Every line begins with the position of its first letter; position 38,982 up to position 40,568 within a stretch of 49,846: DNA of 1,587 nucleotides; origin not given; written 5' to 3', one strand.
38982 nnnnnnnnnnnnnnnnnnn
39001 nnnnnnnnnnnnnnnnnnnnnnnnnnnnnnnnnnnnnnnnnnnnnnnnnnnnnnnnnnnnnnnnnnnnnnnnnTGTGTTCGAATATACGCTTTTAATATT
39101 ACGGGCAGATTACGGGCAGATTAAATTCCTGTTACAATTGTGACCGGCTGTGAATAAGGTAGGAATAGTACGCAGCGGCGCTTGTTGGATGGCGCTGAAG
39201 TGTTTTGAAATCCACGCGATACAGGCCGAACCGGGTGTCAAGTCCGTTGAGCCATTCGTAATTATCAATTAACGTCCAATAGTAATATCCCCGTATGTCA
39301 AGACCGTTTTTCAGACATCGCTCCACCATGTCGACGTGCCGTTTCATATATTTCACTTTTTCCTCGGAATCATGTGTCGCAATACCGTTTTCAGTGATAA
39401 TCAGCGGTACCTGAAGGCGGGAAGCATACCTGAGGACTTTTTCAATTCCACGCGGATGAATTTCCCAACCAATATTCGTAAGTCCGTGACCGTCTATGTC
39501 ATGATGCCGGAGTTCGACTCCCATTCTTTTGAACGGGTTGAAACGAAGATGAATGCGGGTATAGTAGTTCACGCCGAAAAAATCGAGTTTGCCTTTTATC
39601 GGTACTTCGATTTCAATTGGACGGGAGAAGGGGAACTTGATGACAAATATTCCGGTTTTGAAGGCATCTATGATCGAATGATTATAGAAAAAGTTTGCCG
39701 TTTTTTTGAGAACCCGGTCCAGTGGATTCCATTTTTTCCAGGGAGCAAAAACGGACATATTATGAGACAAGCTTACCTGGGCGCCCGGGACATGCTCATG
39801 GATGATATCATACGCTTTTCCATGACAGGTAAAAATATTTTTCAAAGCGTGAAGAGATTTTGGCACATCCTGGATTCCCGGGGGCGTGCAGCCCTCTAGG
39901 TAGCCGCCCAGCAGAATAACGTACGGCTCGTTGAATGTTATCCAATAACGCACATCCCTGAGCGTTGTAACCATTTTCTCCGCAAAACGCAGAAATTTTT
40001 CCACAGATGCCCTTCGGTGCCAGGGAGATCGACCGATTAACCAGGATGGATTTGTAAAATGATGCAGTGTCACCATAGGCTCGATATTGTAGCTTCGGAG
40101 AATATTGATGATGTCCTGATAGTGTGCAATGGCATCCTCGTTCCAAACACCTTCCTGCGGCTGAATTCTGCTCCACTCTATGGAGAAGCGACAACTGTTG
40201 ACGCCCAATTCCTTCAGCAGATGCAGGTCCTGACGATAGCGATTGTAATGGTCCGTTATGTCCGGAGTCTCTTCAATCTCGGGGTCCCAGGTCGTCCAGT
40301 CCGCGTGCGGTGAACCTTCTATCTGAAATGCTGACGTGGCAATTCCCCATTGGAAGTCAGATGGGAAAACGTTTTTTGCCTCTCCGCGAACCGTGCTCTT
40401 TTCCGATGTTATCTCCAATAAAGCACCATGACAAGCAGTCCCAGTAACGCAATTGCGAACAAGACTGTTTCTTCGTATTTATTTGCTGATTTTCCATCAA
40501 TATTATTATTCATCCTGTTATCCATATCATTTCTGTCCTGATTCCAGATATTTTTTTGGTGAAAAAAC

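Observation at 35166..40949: Pho-box-headed operon combining PsiE, a cytoplasmic GH1 glycosidase, a PHP phosphoesterase, a GT21 glycosyltransferase and an OlsF-like bifunctional acyltransferase: a candidate phosphate-sparing membrane-lipid remodelling system with non-canonical members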

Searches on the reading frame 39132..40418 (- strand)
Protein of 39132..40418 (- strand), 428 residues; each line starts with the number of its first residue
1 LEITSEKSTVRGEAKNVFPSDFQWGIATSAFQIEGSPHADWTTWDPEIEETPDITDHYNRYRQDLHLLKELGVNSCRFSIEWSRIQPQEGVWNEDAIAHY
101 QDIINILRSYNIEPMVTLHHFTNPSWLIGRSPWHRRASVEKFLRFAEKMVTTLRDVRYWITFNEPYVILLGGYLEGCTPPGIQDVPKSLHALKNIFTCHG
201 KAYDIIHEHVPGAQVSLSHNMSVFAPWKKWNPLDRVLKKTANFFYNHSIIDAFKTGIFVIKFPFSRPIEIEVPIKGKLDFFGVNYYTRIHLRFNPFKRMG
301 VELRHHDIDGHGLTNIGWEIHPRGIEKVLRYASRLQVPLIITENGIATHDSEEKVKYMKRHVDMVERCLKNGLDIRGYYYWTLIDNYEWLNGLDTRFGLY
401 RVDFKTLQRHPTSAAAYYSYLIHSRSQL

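Call 4: search_protein_families(library=pfam, proteins=[window:39132-40418:-], max_evalue=0.01)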
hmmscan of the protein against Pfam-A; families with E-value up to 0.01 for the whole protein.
window:39132-40418:- (428 aa): 3 families
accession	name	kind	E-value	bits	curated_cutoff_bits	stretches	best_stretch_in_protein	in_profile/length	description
PF00232.24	Glyco_hydro_1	-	3.6e-90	303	22.6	1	15-424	2-450/453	Glycosyl hydrolase family 1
PF00150.24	Cellulase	-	4.8e-06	26.7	23.5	1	60-165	22-130/272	Cellulase (glycosyl hydrolase family 5)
PF02449.21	Glyco_hydro_42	-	6e-05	23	21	1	59-132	10-81/376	Beta-galactosidase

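Call 5: search_protein_families(library=ncbifam, proteins=[window:39132-40418:-], max_evalue=0.01)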
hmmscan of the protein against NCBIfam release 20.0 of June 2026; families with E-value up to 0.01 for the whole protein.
window:39132-40418:- (428 aa): 8 families
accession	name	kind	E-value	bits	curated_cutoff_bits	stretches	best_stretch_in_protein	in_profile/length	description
TIGR03356.1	BGL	equivalog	2.3e-90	303.6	478.5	1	18-418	1-427/427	GH1 family beta-glucosidase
NF010036.0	PRK13511.1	subfamily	1.5e-65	221.6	610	2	16-257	3-254/469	6-phospho-beta-galactosidase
NF041004.1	Beta_gal_BgaS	equivalog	1.8e-56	191.7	475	2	92-418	123-459/479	beta-galactosidase BgaS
TIGR01233.1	lacG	equivalog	7.8e-52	176.7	561.2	2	18-257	4-252/472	6-phospho-beta-galactosidase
NF007356.0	PRK09852.1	subfamily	2.5e-30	105.6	623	2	47-173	59-189/474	6-phospho-beta-glucosidase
NF007154.0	PRK09589.1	subfamily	2.2e-29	102.5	624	2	54-164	62-176/476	6-phospho-beta-glucosidase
NF007158.0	PRK09593.1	subfamily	2.4e-29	102.4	639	2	54-172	68-190/478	6-phospho-beta-glucosidase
NF011589.0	PRK15014.1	subfamily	9.3e-29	101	686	2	54-164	64-178/477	6-phospho-beta-glucosidase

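Call 9: find_encoding_contigs(protein=window:39132-40418:-, flank=10000, max_places=6)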
Protein window:39132-40418:- (428 aa): no gene with exactly this product is on record in the collection.

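Call 11: find_homologous_proteins(query=window:39132-40418:-, max_evalue=1e-20)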
Query window:39132-40418:- (428 aa): 7504 proteins with E <= 1e-20 among 8000 candidates; the best 120 are listed.
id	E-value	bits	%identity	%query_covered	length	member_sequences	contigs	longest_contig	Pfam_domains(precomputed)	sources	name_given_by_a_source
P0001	4.0e-273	924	89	100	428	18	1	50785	PF00150.25,PF00232.25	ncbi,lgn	-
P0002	1.6e-248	843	81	100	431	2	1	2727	PF00232.25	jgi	jgi:beta-glucosidase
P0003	7.4e-246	834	82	97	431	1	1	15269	PF00150.25,PF02449.22,PF00232.25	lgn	-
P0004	1.5e-244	830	82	97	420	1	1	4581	PF00150.25,PF02449.22,PF00232.25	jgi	jgi:beta-glucosidase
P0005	7.7e-243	824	81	97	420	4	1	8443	PF00150.25,PF02449.22,PF00232.25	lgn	-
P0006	3.7e-242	822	81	97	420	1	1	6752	PF00150.25,PF02449.22,PF00232.25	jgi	jgi:beta-glucosidase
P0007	6.4e-238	808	78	97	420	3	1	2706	PF00150.25,PF02449.22,PF00232.25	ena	-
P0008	1.1e-236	804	78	97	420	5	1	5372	PF00232.25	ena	-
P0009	2.1e-236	803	77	97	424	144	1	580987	PF00150.25,PF02449.22,PF00232.25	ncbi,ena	-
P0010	6.1e-236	801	77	97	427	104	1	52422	PF02449.22,PF00232.25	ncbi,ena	-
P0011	1.0e-235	801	77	97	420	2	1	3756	PF00150.25,PF00232.25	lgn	-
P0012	1.0e-235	801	78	97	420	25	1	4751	PF00150.25,PF00232.25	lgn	-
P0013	1.5e-235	800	77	97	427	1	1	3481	PF00150.25,PF02449.22,PF00232.25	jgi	jgi:beta-glucosidase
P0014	1.7e-235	800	76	97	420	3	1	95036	PF00150.25,PF02449.22,PF00232.25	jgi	jgi:beta-glucosidase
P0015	2.4e-235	799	77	97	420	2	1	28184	PF00150.25,PF02449.22,PF00232.25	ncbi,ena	-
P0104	1.1e-206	705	67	95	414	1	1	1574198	PF00150.25,PF02449.22,PF00232.25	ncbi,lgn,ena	-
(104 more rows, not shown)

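Call 13: find_related_loci(query=A1, collection=genome_contigs, flank=10000)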
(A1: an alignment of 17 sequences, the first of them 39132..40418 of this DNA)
Query A1 (428 aa) in genome_contigs; peptide patterns used: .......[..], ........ (x = any residue, [..] = any of these).
599 stretches matched a pattern (row limit reached: there are more); 534 encode a relative of the query (tblastn E <= 1e-3); the best 80 are kept; 80 distinct loci.
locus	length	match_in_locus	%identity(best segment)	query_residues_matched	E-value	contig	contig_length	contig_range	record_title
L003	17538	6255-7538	89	1-428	0e+0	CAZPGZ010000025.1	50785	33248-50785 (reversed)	MAG TPA_asm: uncultured Nitrospiraceae bacterium isolate binchicken_co20_233 genome assembly, contig: NODE_1610_length_5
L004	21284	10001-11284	89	1-428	0e+0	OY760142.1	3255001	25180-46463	MAG: Nitrospirota bacterium isolate 41fe4016-ed88-40a2-aca4-2b8d86c50af7 genome assembly, chromosome: 1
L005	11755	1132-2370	80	16-428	0e+0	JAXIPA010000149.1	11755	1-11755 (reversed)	MAG: Nitrospirota bacterium isolate Fractures_MAG_07 c_000000101909, whole genome shotgun sequence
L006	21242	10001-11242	79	15-428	0e+0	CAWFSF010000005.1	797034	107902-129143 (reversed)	MAG: Nitrospirota bacterium isolate MFD00905.bin.2.216 genome assembly, contig: contig_762, whole genome shotgun sequenc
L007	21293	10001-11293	76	1-428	0e+0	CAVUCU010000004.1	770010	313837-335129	MAG: Nitrospirota bacterium isolate MFD05442.bin.1.86 genome assembly, contig: contig_28021, whole genome shotgun sequen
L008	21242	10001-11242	78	15-428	0e+0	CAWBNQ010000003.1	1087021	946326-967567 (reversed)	MAG: Nitrospirota bacterium isolate MFD01299.bin.1.15 genome assembly, contig: contig_22949, whole genome shotgun sequen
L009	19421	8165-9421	77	5-428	0e+0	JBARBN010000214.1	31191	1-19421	MAG: Nitrospirota bacterium isolate MFD05764_ilm_asm_bin136 k127_1213815, whole genome shotgun sequence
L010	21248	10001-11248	77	13-428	0e+0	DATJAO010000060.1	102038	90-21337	MAG TPA_asm: Nitrospirota bacterium isolate SMAG_U15329 k141_3049536, whole genome shotgun sequence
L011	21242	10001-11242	77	15-428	0e+0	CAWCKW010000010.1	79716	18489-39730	MAG: Nitrospirota bacterium isolate MFD01872.bin.2.231 genome assembly, contig: contig_196373, whole genome shotgun sequ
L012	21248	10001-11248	76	13-428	0e+0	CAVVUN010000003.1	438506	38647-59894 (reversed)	MAG: Nitrospirota bacterium isolate MFD03899.bin.2.182 genome assembly, contig: contig_12171, whole genome shotgun seque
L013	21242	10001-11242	77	15-428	0e+0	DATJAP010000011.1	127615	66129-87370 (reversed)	MAG TPA_asm: Nitrospirota bacterium isolate SMAG_U15330 k141_863229, whole genome shotgun sequence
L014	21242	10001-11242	77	15-428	0e+0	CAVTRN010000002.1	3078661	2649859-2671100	MAG: Nitrospirota bacterium isolate MFD09567.bin.1.28 genome assembly, contig: contig_51523, whole genome shotgun sequen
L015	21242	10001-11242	76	15-428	0e+0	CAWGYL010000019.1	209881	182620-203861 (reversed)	MAG: Nitrospirota bacterium isolate MFD01716.bin.1.191 genome assembly, contig: contig_88971, whole genome shotgun seque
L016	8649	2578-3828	74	12-428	0e+0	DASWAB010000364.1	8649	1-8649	MAG TPA_asm: Nitrospirota bacterium isolate SMAG_U2643 k141_1391481, whole genome shotgun sequence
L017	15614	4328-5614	74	2-428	0e+0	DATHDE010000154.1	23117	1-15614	MAG TPA_asm: Nitrospirota bacterium isolate SMAG_U12385 k141_1209270, whole genome shotgun sequence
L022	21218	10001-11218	68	21-426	0e+0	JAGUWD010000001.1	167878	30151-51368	MAG: Thermodesulfovibrionales bacterium isolate DeMMO5_1 c_000000006855, whole genome shotgun sequence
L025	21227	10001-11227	68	20-428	0e+0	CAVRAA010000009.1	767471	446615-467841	MAG: uncultured Nitrospiraceae bacterium isolate MFD00032.bin.1.209 genome assembly, contig: contig_5065, whole genome s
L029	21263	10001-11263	67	10-426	0e+0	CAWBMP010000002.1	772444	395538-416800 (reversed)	MAG: Nitrospirota bacterium isolate MFD01476.bin.1.234 genome assembly, contig: contig_51554, whole genome shotgun seque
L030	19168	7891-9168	66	9-428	0e+0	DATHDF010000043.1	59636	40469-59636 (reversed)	MAG TPA_asm: Dissulfurispiraceae bacterium isolate SMAG_U12386 k141_526439, whole genome shotgun sequence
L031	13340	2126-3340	68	22-426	0e+0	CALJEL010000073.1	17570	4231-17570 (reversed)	MAG: uncultured bacterium isolate S1_Bin_METABAT__318_1 genome assembly, contig: c_000001037540, whole genome shotgun se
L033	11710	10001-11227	69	22-426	0e+0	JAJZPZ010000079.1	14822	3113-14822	MAG: Nitrospirae bacterium isolate SKS1.bin28 NODE_7225_length_14822_cov_2.028445, whole genome shotgun sequence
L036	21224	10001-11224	67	21-428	0e+0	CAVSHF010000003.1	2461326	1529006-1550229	MAG: uncultured Nitrospiraceae bacterium isolate MFD01476.bin.1.65 genome assembly, contig: contig_173, whole genome sho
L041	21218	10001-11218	68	20-425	0e+0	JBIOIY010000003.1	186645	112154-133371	MAG: Thermodesulfovibrionales bacterium isolate GcC11-22 k141_1209127_length_186645_cov_247.6709, whole genome shotgun s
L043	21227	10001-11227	66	22-426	0e+0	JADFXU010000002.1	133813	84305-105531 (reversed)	MAG: Nitrospirae bacterium isolate nDJH15bin8 nDJH15_bin8_NODE_2_length_133813_cov_8.323579, whole genome shotgun sequen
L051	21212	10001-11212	68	22-425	0e+0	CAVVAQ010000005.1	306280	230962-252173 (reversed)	MAG: uncultured Nitrospira sp. isolate MFD09730.bin.2.50 genome assembly, contig: contig_16826, whole genome shotgun seq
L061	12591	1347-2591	79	14-428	0e+0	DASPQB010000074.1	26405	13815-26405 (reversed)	MAG TPA_asm: Nitrospirota bacterium isolate SMAG_U12188 k141_2735417, whole genome shotgun sequence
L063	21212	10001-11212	66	22-425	0e+0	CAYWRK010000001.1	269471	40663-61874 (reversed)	MAG TPA_asm: uncultured Nitrospiraceae bacterium isolate SRP302447_co1_424 genome assembly, contig: NODE_130_length_2694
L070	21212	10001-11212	65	22-425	0e+0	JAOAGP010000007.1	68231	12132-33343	MAG: Thermodesulfovibrionales bacterium isolate SKW34 k141_230736, whole genome shotgun sequence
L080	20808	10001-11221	64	20-426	0e+0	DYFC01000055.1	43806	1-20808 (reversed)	MAG TPA_asm: Nitrospira japonica isolate Tomsk_35_41 Tomsk_k141_72541, whole genome shotgun sequence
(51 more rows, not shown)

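Call 16: find_encoding_contigs(protein=P0104, flank=10000, max_places=2)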
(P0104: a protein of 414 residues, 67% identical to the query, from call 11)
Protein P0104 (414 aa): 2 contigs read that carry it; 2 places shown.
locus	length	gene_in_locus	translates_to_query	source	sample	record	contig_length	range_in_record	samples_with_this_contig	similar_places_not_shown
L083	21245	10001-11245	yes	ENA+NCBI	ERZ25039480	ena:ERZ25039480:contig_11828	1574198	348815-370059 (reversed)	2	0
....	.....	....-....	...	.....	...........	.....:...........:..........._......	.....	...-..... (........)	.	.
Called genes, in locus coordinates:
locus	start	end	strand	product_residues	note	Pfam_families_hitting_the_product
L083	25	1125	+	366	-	PF00226:DnaJ, PF01556:DnaJ_C, PF00684:DnaJ_CXXCXGXG, PF27439:DnaJ_C_2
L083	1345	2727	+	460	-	PF13701:DDE_Tnp_1_4, PF01609:DDE_Tnp_1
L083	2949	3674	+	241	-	PF13489:Methyltransf_23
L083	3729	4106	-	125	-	-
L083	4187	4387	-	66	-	PF00313:CSD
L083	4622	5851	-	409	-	PF00512:HisKA (faint), PF01590:GAF (weak), PF13185:GAF_2, PF13492:GAF_3 (weak), PF02518:HATPase_c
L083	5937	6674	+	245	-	PF00072:Response_reg, PF00486:Trans_reg_C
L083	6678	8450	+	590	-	PF00672:HAMP, PF00989:PAS, PF08448:PAS_4, PF13188:PAS_8 (faint), PF13426:PAS_9 (weak), PF00512:HisKA, PF02518:HATPase_c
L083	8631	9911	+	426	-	-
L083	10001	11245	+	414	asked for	PF00232:Glyco_hydro_1, PF00150:Cellulase (weak), PF02449:Glyco_hydro_42 (weak)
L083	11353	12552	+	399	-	PF00571:CBS (faint), PF00512:HisKA, PF02518:HATPase_c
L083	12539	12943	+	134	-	PF00072:Response_reg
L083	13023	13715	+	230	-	PF02811:PHP (weak)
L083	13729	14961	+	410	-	PF13506:Glyco_transf_21, PF00535:Glycos_transf_2 (weak), PF13641:Glyco_tranf_2_3, PF13632:Glyco_trans_2_3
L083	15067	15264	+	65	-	-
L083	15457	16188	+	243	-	PF02463:SMC_N (faint), PF00005:ABC_tran, PF13304:AAA_21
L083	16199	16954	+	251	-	PF01061:ABC2_membrane, PF12698:ABC2_membrane_3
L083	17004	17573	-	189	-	PF09335:VTT_dom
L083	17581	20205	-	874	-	PF00690:Cation_ATPase_N, PF00122:E1-E2_ATPase, PF00702:Hydrolase, PF13246:Cation_ATPase, PF00689:Cation_ATPase_C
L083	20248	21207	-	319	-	PF04280:Tim44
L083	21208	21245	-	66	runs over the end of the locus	PF02416:TatA_B_E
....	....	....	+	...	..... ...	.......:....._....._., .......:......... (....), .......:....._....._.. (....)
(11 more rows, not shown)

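Call 17: find_encoding_contigs(protein=P0009, flank=10000, max_places=2)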
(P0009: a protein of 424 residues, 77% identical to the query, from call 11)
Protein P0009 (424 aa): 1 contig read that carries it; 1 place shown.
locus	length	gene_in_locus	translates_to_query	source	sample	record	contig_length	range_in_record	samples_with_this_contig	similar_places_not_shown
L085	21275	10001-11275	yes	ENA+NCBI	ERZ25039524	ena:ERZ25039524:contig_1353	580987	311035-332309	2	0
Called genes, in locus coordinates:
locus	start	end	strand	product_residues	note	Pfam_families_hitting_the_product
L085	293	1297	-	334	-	PF00814:TsaD, PF22521:HypF_C_2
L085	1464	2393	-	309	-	PF04748:Polysacc_deac_2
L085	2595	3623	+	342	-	PF00793:DAHP_synth_1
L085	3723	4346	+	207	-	PF00881:Nitroreductase, PF14512:TM1586_NiRdase (weak)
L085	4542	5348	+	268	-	PF00795:CN_hydrolase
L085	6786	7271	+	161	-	PF00072:Response_reg, PF23198:PDE8A_N (weak)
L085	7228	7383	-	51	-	-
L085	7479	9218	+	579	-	PF16736:sCache_like (weak), PF00989:PAS (weak), PF08448:PAS_4, PF13426:PAS_9 (weak), PF00512:HisKA, PF02518:HATPase_c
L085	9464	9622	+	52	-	-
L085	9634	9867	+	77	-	PF06146:PsiE (weak)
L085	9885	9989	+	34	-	-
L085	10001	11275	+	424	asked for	PF00232:Glyco_hydro_1, PF00150:Cellulase (faint), PF02449:Glyco_hydro_42 (weak)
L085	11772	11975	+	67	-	-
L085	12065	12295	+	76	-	PF12085:DUF3562 (weak)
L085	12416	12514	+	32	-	-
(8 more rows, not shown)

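Call 28: search_protein_families(library=ncbifam, proteins=[L063:9238-9954:+, L022:8048-9904:+, L036:5633-7894:+, L033:4755-5237:+, L029:13645-13872:+, L007:4489-4917:-, L006:7102-7818:+, L080:8738-9877:+, L013:5879-6109:+, L061:8331-9458:+], max_evalue=0.001)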
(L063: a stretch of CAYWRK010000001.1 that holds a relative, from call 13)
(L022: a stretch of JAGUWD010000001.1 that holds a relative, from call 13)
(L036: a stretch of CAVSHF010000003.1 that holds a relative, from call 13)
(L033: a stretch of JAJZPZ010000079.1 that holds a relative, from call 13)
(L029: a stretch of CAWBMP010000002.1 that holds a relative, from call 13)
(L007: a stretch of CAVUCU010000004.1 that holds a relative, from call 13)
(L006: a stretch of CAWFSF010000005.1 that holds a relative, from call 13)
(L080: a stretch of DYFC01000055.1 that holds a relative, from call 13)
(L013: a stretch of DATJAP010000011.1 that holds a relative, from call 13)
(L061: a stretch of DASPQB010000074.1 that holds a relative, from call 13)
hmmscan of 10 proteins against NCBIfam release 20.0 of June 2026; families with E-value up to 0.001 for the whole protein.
L063:9238-9954:+ (238 aa): 100 families (the best 25 are shown)
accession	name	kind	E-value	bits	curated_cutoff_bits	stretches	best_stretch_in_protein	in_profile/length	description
TIGR02154.1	PhoB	equivalog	1.8e-79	266.2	296.2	1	7-232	3-226/226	phosphate regulon transcriptional regulator PhoB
NF040534.1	resp_reg_YycF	equivalog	1.4e-77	260.1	340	1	8-232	2-228/231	response regulator YycF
NF053854.1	RespRegPhoBBctds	equivalog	3.6e-70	235.8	270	1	9-231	1-224/225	two-component system response regulator PhoB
NF008296.0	PRK11083.1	equivalog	4.1e-67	225.9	273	1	6-231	3-225/228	two-component system response regulator CreB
NF040689.1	MtrAB_MtrA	equivalog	1.7e-66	223.7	300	1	9-229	1-216/219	MtrAB system response regulator MtrA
NF045944.1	ResRegRpaBCyano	equivalog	1e-64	218.1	330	1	10-231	1-227/229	response regulator transcription factor RpaB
NF033117.2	vanR_ACDEGLN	exception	5.2e-63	212.7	350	1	9-230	1-224/226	VanR-ABDEGLN family response regulator transcription factor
NF007982.1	PRK10710.1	equivalog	7.2e-63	212.3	380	1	4-235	5-231/235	envelope stress response regulator BaeR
NF007005.1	PRK09468.1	equivalog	3.7e-61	206.6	331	1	7-231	4-231/237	osmolarity response regulator transcription factor OmpR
NF007546.0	PRK10161.1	equivalog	2.9e-59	200.4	471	1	6-232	2-226/229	phosphate response regulator transcription factor PhoB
NF041733.1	resp_reg_CseB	equivalog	2.9e-55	187.1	350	1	8-231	2-226/228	two-component system response regulator CseB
NF000401.1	vanR-A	exception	1.4e-52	178.4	500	1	8-230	4-228/231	vancomycin resistance response regulator transcription factor VanR-A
NF033120.0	vanR_FM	exception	2.5e-52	177.8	460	1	9-233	6-231/231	vancomycin resistance response regulator transcription factor, VanR-F/VanR-M family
NF041209.1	resp_regPieR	equivalog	1.4e-51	175.4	450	1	8-232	2-228/231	two component system response regulator PieR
NF008199.0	PRK10955.1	equivalog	4.4e-49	167.5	341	1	8-230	3-227/232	envelope stress response regulator transcription factor CpxR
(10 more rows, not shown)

L022:8048-9904:+ (618 aa): 28 families (the best 25 are shown)
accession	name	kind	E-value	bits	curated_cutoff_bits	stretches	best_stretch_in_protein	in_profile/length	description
NF007474.0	PRK10060.1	equivalog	1.1e-44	152.8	782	2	35-267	416-647/663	cyclic di-GMP phosphodiesterase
NF052265.1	EAL_dom_RimA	equivalog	1e-43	149.4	430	1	43-265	19-234/248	S6 modification regulatory phosphodiesterase RimA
NF053781.1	cdiGMPphdstlr2612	equivalog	1.8e-37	128.6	1600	2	35-266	1023-1257/1268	Tlr1612 family c-di-GMP phosphodiesterase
NF045675.1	PhdiestaseDibA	equivalog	1.9e-32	112.4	980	2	35-266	385-617/623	phosphodiesterase DibA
NF008467.0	PRK11359.1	equivalog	1.8e-31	108.9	857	2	35-266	552-784/800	oxygen-sensing cyclic-di-GMP phosphodiesterase DosP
NF052458.1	PhdiestGepA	equivalog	2.2e-30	105.6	1200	1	32-267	596-834/840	phosphodiesterase GepA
NF007839.0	PRK10551.1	equivalog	3.8e-29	101.6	461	1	30-267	266-503/518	cyclic di-GMP phosphodiesterase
NF007298.0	PRK09776.1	equivalog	5e-29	100.8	1135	2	55-267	888-1099/1111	diguanylate cyclase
NF045673.1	c-di-GMPRcptLapD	equivalog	4e-28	98.1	1020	2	29-266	414-646/647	cyclic di-GMP receptor LapD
NF052596.1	RR_EAL_PvrR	equivalog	1.9e-21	76.2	580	1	19-262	134-377/398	response regulator cyclic di-GMP phosphodiesterase PvrR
NF008807.1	PRK11829.1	equivalog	4.4e-21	74.7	733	1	29-264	417-652/670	biofilm formation regulator HmsP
NF051476.1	CDiGphdiTpdA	equivalog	5.6e-18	65.1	1000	1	41-260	360-566/570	cyclic di-GMP phosphodiesterase TpdA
NF008281.1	PRK11059.1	equivalog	5.5e-17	61.3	663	1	33-266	401-631/633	RNase E specificity factor CsrD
TIGR00254.1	GGDEF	domain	5.7e-17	61.9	37.4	1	436-601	10-159/168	diguanylate cyclase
NF007423.1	PRK09966.1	equivalog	2.1e-13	50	325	1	427-532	235-340/390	diguanylate cyclase DgcN/YfiN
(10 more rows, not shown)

L036:5633-7894:+ (753 aa): 9 families
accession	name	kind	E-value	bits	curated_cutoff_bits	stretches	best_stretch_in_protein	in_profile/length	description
NF011077.0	PRK14507.1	equivalog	2.6e-202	674.8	2148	1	5-748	5-717/1693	malto-oligosyltrehalose synthase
NF008274.0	PRK11052.1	equivalog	9e-174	579.8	806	1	8-746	6-683/695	4-alpha-glucanotransferase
TIGR00217.1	malQ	equivalog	1.8e-127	426.6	205.65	1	201-745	37-582/587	4-alpha-glucanotransferase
NF011082.0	PRK14510.1-1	equivalog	1.3e-115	387.2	2511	1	5-743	699-1399/1410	bifunctional glycogen debranching protein GlgX/4-alpha-glucanotransferase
NF011081.0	PRK14508.1-4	equivalog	2.6e-84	283.5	556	1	203-739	20-515/529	4-alpha-glucanotransferase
NF011080.0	PRK14508.1-3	subfamily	2.7e-51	174.8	477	1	249-636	47-421/496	4-alpha-glucanotransferase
NF011079.0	PRK14508.1-2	subfamily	4.9e-50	170.5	555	1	260-634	59-426/506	4-alpha-glucanotransferase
NF011083.0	PRK14510.1-2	equivalog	6.7e-36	123.2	1322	1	167-625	638-1108/1186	bifunctional glycogen debranching protein GlgX/4-alpha-glucanotransferase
NF011078.0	PRK14508.1-1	subfamily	1.6e-33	116.3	776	1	259-634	52-419/503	4-alpha-glucanotransferase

L033:4755-5237:+ (160 aa): 0 families

L029:13645-13872:+ (75 aa): 0 families

L007:4489-4917:- (142 aa): 3 families
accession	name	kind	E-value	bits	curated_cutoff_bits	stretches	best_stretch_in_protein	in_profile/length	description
TIGR02691.1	arsC_pI258_fam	equivalog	3.2e-42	143.8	174.3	1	4-132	1-128/129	arsenate reductase (thioredoxin)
NF010053.0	PRK13530.1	subfamily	2.2e-36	125.2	215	1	4-131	6-126/133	arsenate reductase (thioredoxin)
TIGR02689.1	ars_reduc_gluta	equivalog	5.3e-25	88.1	157.6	1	3-134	2-126/126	arsenate reductase, glutathione/glutaredoxin type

L006:7102-7818:+ (238 aa): 2 families
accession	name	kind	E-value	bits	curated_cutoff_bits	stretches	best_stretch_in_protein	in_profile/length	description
TIGR00040.1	yfcE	subfamily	6.5e-20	71.8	56.25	1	1-195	1-148/158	YfcE family phosphodiesterase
NF006988.0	PRK09453.1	equivalog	1.3e-12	47.9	117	1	118-199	96-163/183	phosphodiesterase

L080:8738-9877:+ (379 aa): 0 families

L013:5879-6109:+ (76 aa): 0 families

L061:8331-9458:+ (375 aa): 2 families
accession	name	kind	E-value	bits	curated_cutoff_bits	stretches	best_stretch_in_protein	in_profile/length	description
TIGR00374.1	TIGR00374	subfamily_domain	3.4e-23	82.6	43.2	1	71-365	18-314/323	flippase-like domain-containing protein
NF053789.1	GlcN_PG_flip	equivalog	1.6e-17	63.8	320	1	49-366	3-319/327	glucosaminyl phosphatidylglycerol flippase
